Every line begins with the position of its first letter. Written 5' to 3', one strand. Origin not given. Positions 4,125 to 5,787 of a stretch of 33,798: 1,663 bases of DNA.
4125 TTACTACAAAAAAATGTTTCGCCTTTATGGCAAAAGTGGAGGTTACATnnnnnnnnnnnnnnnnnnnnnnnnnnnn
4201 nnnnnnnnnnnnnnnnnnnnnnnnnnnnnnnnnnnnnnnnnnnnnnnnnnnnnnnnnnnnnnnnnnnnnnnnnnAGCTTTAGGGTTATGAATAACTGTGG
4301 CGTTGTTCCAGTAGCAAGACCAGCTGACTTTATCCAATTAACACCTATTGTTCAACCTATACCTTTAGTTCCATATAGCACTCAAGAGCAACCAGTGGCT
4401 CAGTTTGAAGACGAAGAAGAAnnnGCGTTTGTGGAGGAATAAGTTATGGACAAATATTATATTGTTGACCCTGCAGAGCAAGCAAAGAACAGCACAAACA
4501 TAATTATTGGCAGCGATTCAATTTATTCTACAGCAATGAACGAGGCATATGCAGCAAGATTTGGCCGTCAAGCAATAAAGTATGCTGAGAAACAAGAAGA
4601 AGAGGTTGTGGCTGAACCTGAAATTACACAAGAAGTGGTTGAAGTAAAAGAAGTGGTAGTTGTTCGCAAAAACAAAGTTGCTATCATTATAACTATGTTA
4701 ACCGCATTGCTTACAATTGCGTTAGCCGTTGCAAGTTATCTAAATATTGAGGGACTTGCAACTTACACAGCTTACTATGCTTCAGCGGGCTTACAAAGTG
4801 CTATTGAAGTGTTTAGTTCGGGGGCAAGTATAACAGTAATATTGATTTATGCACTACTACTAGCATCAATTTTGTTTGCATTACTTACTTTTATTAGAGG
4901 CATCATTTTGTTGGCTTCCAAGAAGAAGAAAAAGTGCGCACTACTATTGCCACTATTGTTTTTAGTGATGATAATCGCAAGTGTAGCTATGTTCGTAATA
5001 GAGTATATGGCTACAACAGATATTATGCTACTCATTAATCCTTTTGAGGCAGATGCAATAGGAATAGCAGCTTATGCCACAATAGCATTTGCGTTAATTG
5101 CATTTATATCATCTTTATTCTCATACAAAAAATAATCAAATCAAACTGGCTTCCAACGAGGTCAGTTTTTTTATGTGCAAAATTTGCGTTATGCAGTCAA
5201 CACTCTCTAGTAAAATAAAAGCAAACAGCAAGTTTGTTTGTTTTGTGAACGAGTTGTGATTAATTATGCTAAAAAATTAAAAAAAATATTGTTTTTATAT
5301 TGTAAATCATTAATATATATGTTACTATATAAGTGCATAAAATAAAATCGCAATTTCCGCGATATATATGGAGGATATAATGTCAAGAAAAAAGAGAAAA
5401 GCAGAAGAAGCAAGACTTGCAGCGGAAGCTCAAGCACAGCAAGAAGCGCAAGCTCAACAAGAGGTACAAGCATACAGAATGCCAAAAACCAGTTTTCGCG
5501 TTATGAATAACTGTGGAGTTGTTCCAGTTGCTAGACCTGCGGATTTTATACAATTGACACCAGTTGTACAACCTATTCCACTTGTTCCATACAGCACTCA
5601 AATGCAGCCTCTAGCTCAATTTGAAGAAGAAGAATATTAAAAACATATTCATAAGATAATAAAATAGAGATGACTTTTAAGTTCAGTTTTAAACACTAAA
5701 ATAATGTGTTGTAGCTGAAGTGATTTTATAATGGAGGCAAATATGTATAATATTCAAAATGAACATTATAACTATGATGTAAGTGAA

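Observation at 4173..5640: S1 and S2 cores: 36 of 37 residues identical despite 16 synonymous codon changes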

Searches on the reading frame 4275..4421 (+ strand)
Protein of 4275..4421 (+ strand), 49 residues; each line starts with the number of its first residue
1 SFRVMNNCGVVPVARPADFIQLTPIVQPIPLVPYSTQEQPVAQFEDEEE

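Call 11: find_homologous_proteins(query=A3, max_evalue=0.01)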
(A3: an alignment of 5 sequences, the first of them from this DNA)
Query A3 (5 sequences) (49 aa, profile of the alignment): 162 proteins with E <= 0.01 among 163 candidates; the best 120 are listed.
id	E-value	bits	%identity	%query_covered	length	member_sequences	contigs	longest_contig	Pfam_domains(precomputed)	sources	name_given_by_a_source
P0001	5.8e-27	111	84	100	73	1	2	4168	-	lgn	-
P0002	3.7e-26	108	100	100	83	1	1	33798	-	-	-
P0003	8.2e-25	104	84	100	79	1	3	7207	-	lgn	-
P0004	8.6e-25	104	73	100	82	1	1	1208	-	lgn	-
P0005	9.5e-25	104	84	100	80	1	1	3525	-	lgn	-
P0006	1.1e-24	104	86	100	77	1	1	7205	-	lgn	-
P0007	1.1e-24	104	84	100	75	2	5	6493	-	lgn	-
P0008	1.8e-24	103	83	96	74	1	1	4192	-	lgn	-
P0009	1.9e-24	103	84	100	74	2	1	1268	-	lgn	-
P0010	2.0e-24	103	83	96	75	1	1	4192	-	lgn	-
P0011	3.1e-24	102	81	96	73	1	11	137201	-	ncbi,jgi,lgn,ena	ncbi:MAG: hypothetical protein ACOYIQ_06420 [Christensenellales bacterium]|jgi:hypothetical protein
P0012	3.3e-24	102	81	98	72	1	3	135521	-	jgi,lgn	jgi:hypothetical protein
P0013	3.6e-24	102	84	100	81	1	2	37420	-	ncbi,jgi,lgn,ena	ncbi:MAG: hypothetical protein WC292_07385 [Clostridia bacterium]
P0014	4.1e-24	102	81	98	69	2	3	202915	-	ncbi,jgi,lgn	jgi:hypothetical protein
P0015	4.2e-24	102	84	100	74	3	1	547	-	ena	-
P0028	6.4e-24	101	85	98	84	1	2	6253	-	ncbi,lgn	-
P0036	1.0e-23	100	93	94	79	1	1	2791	-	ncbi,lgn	-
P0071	4.9e-23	98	78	100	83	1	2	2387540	-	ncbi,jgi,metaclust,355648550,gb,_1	jgi:hypothetical protein|metaclust:\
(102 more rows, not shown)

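Call 13: find_encoding_contigs(protein=P0071, flank=10000, max_places=3)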
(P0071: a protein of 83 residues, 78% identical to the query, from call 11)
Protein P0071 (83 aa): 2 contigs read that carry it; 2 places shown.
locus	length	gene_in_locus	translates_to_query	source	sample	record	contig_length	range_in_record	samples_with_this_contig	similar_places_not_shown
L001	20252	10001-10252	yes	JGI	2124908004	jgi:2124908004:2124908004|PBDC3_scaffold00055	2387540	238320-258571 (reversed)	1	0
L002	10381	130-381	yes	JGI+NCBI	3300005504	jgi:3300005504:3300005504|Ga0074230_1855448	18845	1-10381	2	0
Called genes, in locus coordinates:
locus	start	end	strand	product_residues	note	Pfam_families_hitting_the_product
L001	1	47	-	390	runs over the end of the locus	PF25198:Spore_GerAC_N, PF05504:Spore_GerAC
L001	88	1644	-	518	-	PF03323:GerA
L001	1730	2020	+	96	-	PF00462:Glutaredoxin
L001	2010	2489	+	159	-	PF02943:FeThRed_B, PF21349:RUBY_RBDX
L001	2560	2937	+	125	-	PF00583:Acetyltransf_1 (weak)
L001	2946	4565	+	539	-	PF00749:tRNA-synt_1c, PF03950:tRNA-synt_1c_C, PF20974:tRNA-synt_1c_C2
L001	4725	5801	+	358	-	PF13240:Zn_Ribbon_1 (weak)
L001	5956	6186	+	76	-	-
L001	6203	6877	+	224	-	-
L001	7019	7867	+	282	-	-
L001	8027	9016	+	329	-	-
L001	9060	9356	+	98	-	-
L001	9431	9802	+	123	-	-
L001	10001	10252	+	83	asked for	-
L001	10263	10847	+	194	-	-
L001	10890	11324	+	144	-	-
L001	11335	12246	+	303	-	-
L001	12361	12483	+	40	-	-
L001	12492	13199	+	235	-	-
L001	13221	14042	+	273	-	PF04055:Radical_SAM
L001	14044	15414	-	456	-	PF14691:Fer4_20, PF13738:Pyr_redox_3 (faint), PF00070:Pyr_redox (faint), PF07992:Pyr_redox_2, PF01262:AlaDh_PNT_C (weak)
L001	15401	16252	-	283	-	PF10418:DHODB_Fe-S_bind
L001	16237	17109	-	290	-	PF01261:AP_endonuc_2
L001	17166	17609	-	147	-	PF01281:Ribosomal_L9_N, PF03948:Ribosomal_L9_C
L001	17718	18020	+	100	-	PF07561:DUF1540 (faint)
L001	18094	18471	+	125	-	PF01325:Fe_dep_repress, PF02742:Fe_dep_repr_C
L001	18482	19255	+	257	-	PF02585:PIG-L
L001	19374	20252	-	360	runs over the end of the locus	PF01128:IspD, PF12804:NTP_transf_3, PF02542:YgbB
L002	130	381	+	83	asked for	-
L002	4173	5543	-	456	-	PF14691:Fer4_20, PF13738:Pyr_redox_3 (faint), PF00070:Pyr_redox (faint), PF07992:Pyr_redox_2, PF01262:AlaDh_PNT_C (weak)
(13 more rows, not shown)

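Call 26: find_related_loci(query=A5, collection=genome_contigs, flank=8000)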
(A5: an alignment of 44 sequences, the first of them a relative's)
Query A5 (83 aa) in genome_contigs; peptide patterns used: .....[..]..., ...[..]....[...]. (x = any residue, [..] = any of these).
92 stretches matched a pattern; 72 encode a relative of the query (tblastn E <= 1e-3); 63 distinct loci.
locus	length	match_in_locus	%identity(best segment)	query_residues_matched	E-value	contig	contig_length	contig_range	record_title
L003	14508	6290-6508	65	1-82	1e-31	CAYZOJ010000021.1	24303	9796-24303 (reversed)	MAG TPA_asm: uncultured Christensenellaceae bacterium isolate SRP225648_co1_589 genome assembly, contig: NODE_4654_lengt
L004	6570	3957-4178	66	1-82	2e-30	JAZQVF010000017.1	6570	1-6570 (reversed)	MAG: Candidatus Stercoripulliclostridium sp. isolate T1900045171_TC20190165.MAGScoT_cleanbin_000006 SGB_5191_k141_678910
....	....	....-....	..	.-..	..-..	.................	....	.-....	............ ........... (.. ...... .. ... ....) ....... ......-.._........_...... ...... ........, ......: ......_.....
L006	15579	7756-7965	67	1-78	2e-28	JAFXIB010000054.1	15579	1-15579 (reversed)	MAG: Clostridia bacterium isolate RGIG6434 Sheep_Rectum.Co__c1593154, whole genome shotgun sequence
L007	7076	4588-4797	67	1-78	4e-28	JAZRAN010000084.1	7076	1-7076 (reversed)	MAG: Candidatus Stercoripulliclostridium sp. isolate T1900045141_TC20190135.MAGScoT_cleanbin_000010 SGB_4919_k141_295326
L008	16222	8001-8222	63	1-78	2e-27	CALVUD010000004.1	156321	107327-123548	MAG: uncultured Clostridia bacterium isolate BRZ_BR__bin51 genome assembly, contig: BRZ_BR__NODE_184_length_156321_cov_1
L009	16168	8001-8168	73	26-81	3e-27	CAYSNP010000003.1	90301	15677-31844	MAG TPA_asm: uncultured Christensenellaceae bacterium isolate binchicken_co139_91 genome assembly, contig: NODE_176_leng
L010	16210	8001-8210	65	1-78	5e-27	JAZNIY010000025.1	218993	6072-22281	MAG: Candidatus Stercoripulliclostridium sp. isolate T1900044682_TS20190148.MAGScoT_cleanbin_000015 SGB_1698_k141_946642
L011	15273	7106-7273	77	28-83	1e-26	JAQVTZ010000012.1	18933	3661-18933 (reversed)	MAG: Clostridia bacterium isolate STF1_44 NODE_7333_length_18933_cov_6.144156_Sandtown_F1, whole genome shotgun sequence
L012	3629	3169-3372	64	1-77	1e-26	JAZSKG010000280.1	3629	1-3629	MAG: Candidatus Stercoripulliclostridium sp. isolate T1900044561_TS20190027.MAGScoT_cleanbin_000024 SGB_368_k141_2099841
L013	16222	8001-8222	64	1-78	1e-26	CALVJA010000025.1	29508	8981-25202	MAG: uncultured Clostridia bacterium isolate BRZ_CF__bin14 genome assembly, contig: BRZ_CF__NODE_1618_length_29508_cov_1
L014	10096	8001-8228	59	6-81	2e-26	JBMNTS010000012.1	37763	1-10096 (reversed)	MAG: Christensenellales bacterium isolate SBF912SR2HQ0016 scaffold_4283_c1, whole genome shotgun sequence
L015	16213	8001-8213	58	1-81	3e-26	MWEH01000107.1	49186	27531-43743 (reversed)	MAG: Firmicutes bacterium ADurb.Bin080 BWX72_contig000107, whole genome shotgun sequence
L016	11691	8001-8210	60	1-78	6e-26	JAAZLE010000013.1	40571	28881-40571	MAG: Clostridiales bacterium isolate AS23ysBPME_171 17183_AS23, whole genome shotgun sequence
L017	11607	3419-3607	70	21-83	7e-26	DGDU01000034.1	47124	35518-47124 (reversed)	MAG TPA_asm: Christensenella sp. UBA3944 UBA3944_contig_10338, whole genome shotgun sequence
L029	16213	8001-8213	60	1-78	1e-24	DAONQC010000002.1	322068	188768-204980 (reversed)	MAG TPA_asm: Clostridia bacterium isolate AMR_MDS_4340 NODE_5_length_322068_cov_9.574449, whole genome shotgun sequence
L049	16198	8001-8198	42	5-82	3e-15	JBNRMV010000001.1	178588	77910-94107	MAG: Christensenellales bacterium isolate UACH.msa k127_205063, whole genome shotgun sequence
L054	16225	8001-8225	41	2-75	4e-14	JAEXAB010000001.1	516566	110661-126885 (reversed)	MAG: Bacillota bacterium isolate OH_SFB_23 k127_1422419, whole genome shotgun sequence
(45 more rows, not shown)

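Call 35: predict_structure(alignment_id=A5)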
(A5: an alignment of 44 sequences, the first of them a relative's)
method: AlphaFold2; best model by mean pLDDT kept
length: 83 residues; sequences in the alignment: 44
mean_pLDDT: 66.8   pTM: 0.23
mean pLDDT of the five models: 66.8, 65.4, 64.0, 63.9, 63.6
residues with pLDDT >= 90: 0; 70-90: 27; 50-70: 55; < 50: 1
segments of 3 or more residues with pLDDT < 50: none
pLDDT, mean of each block of 10 residues (from residue 1): 61 65 62 75 68 65 72 70 54
secondary structure, 60 per line:
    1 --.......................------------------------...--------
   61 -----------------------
elements in order: H3-25

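Call 36: search_protein_representatives(alignment_id=A3)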
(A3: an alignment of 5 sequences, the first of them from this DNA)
Query: 5 sequences, 49 profile positions. Proteins with E-value up to 0.001 (for the whole library): 159; up to 1e-10: 73; up to 1e-30: 0. The best 150 are listed.
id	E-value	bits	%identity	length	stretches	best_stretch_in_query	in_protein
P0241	2.0e-26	107.5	-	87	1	1-48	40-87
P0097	7.9e-23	96.0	-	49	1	5-48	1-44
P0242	3.1e-22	94.1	-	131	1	4-48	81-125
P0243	6.7e-21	89.8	-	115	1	1-48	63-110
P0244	2.1e-20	88.2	-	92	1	1-48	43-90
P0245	2.9e-20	87.8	-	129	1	1-48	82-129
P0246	5.3e-20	86.9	-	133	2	1-48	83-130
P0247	2.0e-19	85.1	-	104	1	1-44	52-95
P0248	1.1e-18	82.7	-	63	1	1-46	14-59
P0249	4.9e-18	80.6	-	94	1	6-46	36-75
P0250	8.5e-17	76.7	-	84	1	1-47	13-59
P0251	1.4e-16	76.0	-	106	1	9-46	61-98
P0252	1.6e-16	75.8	-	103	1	2-46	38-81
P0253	5.2e-16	74.2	-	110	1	4-48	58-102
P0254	9.3e-16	73.3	-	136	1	4-48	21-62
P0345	1.1e-05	41.2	-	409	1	21-48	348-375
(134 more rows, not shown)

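Call 42: find_encoding_contigs(protein=P0036, flank=5000, max_places=3)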
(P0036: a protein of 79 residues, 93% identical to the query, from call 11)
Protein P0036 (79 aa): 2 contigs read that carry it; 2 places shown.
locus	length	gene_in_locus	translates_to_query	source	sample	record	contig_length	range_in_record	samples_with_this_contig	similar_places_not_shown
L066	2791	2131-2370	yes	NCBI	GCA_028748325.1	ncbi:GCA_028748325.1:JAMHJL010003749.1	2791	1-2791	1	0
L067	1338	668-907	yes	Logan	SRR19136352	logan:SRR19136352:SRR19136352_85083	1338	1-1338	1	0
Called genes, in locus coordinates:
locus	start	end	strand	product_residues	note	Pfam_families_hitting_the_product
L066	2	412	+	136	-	?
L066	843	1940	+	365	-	-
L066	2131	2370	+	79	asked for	-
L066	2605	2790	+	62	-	?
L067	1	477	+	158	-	?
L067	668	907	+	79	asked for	-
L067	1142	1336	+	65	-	?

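Call 43: find_encoding_contigs(protein=P0028, flank=8000, max_places=3)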
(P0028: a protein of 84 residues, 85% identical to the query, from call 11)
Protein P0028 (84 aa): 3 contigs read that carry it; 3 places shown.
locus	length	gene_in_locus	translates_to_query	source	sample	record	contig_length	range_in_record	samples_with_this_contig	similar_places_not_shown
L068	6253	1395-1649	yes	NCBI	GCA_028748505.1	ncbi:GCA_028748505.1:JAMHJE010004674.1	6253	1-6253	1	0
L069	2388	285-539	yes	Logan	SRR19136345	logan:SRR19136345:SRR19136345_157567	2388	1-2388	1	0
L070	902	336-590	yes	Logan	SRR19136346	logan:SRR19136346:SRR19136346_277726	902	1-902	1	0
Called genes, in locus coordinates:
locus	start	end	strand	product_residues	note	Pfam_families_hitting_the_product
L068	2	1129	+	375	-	?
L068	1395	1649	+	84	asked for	-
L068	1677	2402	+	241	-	-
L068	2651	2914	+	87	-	-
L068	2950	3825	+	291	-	-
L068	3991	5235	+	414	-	-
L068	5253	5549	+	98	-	-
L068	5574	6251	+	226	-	?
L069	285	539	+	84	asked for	-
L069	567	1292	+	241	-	-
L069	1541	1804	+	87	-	-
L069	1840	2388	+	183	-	?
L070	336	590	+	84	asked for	-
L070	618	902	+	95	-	?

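Call 47: search_solved_structures(query=A5, max_evalue=10)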
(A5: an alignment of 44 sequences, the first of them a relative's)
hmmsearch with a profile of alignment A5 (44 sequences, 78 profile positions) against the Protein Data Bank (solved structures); distinct sequences matched with E-value up to 10: 0.

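Call 53: find_encoding_contigs(protein=P0345, flank=8000, max_places=3)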
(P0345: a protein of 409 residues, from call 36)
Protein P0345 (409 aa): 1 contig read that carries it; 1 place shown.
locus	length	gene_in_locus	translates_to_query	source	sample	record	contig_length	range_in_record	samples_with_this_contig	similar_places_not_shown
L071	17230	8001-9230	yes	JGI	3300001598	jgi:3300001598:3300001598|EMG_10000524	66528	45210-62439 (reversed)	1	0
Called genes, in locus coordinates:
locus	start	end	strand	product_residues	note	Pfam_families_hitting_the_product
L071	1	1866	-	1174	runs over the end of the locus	PF01855:POR_N, PF17147:PFOR_II, PF01558:POR, PF10371:EKR, PF12837:Fer4_6 (weak), PF12838:Fer4_7, PF13183:Fer4_8 (weak), PF13237:Fer4_10, +6 more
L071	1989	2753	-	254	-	PF13350:Y_phosphatase3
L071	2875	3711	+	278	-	PF00005:ABC_tran, PF02463:SMC_N, PF13304:AAA_21 (faint)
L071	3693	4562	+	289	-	PF03193:RsgA_GTPase (weak), PF02463:SMC_N (weak), PF00005:ABC_tran, PF13304:AAA_21 (faint)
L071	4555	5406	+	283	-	PF02361:CbiQ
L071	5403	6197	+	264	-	PF01416:PseudoU_synth_1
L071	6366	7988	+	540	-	PF00749:tRNA-synt_1c, PF03950:tRNA-synt_1c_C, PF20974:tRNA-synt_1c_C2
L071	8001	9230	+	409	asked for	PF12773:DZR, PF13248:Zn_ribbon_3 (faint), PF18912:DZR_2 (faint), PF13240:Zn_Ribbon_1 (weak)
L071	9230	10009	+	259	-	-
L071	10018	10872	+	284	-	-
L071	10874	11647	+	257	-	PF00753:Lactamase_B, PF23023:Anti-Pycsar_Apyc1, PF12706:Lactamase_B_2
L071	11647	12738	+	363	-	PF02517:Rce1-like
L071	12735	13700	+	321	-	PF02517:Rce1-like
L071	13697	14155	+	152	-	PF02590:SPOUT_MTase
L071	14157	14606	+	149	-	PF00383:dCMP_cyt_deam_1, PF14437:MafB19-deam, PF14439:Bd3614-deam (weak)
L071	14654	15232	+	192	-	PF01195:Pept_tRNA_hydro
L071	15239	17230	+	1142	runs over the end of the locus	PF17757:UvrB_inter, PF02559:CarD_TRCF_RID, PF00270:DEAD, PF04851:ResIII (weak), PF00271:Helicase_C, PF03461:TRCF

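Call 59: search_protein_families(library=pfam, proteins=[P0345], max_evalue=0.001)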
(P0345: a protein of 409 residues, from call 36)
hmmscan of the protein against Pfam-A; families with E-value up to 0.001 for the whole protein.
P0345 (409 aa): 5 families
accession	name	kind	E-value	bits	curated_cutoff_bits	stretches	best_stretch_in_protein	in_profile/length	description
PF13240.11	Zn_Ribbon_1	-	1.9e-21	75.6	25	3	62-83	2-23/23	zinc-ribbon domain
PF12773.13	DZR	-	1.2e-16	61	27.3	2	4-51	1-45/45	Double zinc ribbon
PF18912.6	DZR_2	-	8.7e-09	35.5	27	2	33-79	10-55/56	Double zinc ribbon domain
PF13248.11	Zn_ribbon_3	-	2.1e-05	24.2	27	0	204-225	2-23/26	zinc-ribbon domain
PF24463.1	DUF7577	-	8.5e-05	22.5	28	1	33-54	5-26/27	Domain of unknown function (DUF7577)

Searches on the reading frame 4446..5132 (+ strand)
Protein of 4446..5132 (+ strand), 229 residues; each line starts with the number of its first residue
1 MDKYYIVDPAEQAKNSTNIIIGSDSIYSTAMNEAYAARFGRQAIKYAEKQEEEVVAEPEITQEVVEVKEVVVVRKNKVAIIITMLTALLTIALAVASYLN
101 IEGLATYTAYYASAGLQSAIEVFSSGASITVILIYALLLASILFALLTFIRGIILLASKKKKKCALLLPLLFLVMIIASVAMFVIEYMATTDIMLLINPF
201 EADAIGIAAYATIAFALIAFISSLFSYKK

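Call 6: search_protein_families(library=pfam, proteins=[window:4446-5132:+], max_evalue=1)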
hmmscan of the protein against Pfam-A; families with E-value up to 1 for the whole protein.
window:4446-5132:+ (229 aa): 3 families
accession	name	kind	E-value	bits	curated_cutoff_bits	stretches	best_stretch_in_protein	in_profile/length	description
PF25671.1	T4_Tape_measure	-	0.013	14.6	27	1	25-78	491-544/590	Phage T4-tail tape measure protein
PF02038.21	ATP1G1_PLM_MAT8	-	0.68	9.8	26.9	0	143-162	19-38/48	ATP1G1/PLM/MAT8 family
PF10754.15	DUF2569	-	1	10.3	26.5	0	80-213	11-126/143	Protein of unknown function (DUF2569)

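Call 7: search_protein_families(library=ncbifam, proteins=[window:4446-5132:+], max_evalue=1)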
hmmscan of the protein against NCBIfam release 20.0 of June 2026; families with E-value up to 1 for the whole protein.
window:4446-5132:+ (229 aa): 0 families

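Call 41: find_homologous_proteins(query=window:4446-5132:+, max_evalue=0.001)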
Query window:4446-5132:+ (229 aa): 2 proteins with E <= 0.001 among 4215 candidates.
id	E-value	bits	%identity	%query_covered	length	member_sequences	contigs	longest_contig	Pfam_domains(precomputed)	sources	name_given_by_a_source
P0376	8.2e-129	445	100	100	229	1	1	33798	-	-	-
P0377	2.9e-42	163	47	100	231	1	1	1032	-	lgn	-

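Call 45: search_protein_families(library=padloc, proteins=[window:4446-5132:+], max_evalue=0.1)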
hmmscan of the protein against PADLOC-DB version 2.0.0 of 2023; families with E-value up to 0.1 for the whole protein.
window:4446-5132:+ (229 aa): 0 families

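Call 46: search_protein_families(library=phrogs, proteins=[window:4446-5132:+], max_evalue=0.1)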
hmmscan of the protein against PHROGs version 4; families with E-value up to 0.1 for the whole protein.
window:4446-5132:+ (229 aa): 0 families

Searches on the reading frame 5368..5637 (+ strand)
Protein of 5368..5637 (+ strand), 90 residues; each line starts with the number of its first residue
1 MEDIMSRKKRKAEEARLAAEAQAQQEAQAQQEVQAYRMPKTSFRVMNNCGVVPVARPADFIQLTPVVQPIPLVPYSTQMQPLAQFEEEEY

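Call 6: search_protein_families(library=pfam, proteins=[window:5368-5637:+], max_evalue=1)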
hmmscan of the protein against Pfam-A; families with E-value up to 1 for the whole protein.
window:5368-5637:+ (90 aa): 2 families
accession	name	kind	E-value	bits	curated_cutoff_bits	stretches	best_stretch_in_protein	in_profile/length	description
PF11593.13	Med3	-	0.00034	20.4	29.3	1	7-84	202-280/398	Mediator complex subunit 3 fungal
PF02426.22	MIase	-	0.018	15.6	26.7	1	17-86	19-88/90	Muconolactone delta-isomerase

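Call 7: search_protein_families(library=ncbifam, proteins=[window:5368-5637:+], max_evalue=1)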
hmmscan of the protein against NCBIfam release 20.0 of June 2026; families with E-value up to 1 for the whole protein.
window:5368-5637:+ (90 aa): 1 family
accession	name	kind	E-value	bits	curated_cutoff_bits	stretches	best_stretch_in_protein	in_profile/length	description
TIGR00845.1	caca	equivalog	0.16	9.7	679.85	1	3-54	365-415/921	sodium/calcium exchanger 1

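Call 45: search_protein_families(library=padloc, proteins=[window:5380-5637:+], max_evalue=0.1)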
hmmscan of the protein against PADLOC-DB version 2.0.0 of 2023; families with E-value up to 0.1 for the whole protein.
window:5380-5637:+ (86 aa): 0 families

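Call 46: search_protein_families(library=phrogs, proteins=[window:5380-5637:+], max_evalue=0.1)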
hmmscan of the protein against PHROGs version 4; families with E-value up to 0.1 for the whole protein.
window:5380-5637:+ (86 aa): 2 families
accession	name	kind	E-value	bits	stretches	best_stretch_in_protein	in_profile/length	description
phrog_24502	-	other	0.059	14.4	1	3-37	73-107/177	zinc-finger domain protein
phrog_17862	-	unknown function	0.097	13.4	0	6-64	52-109/138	-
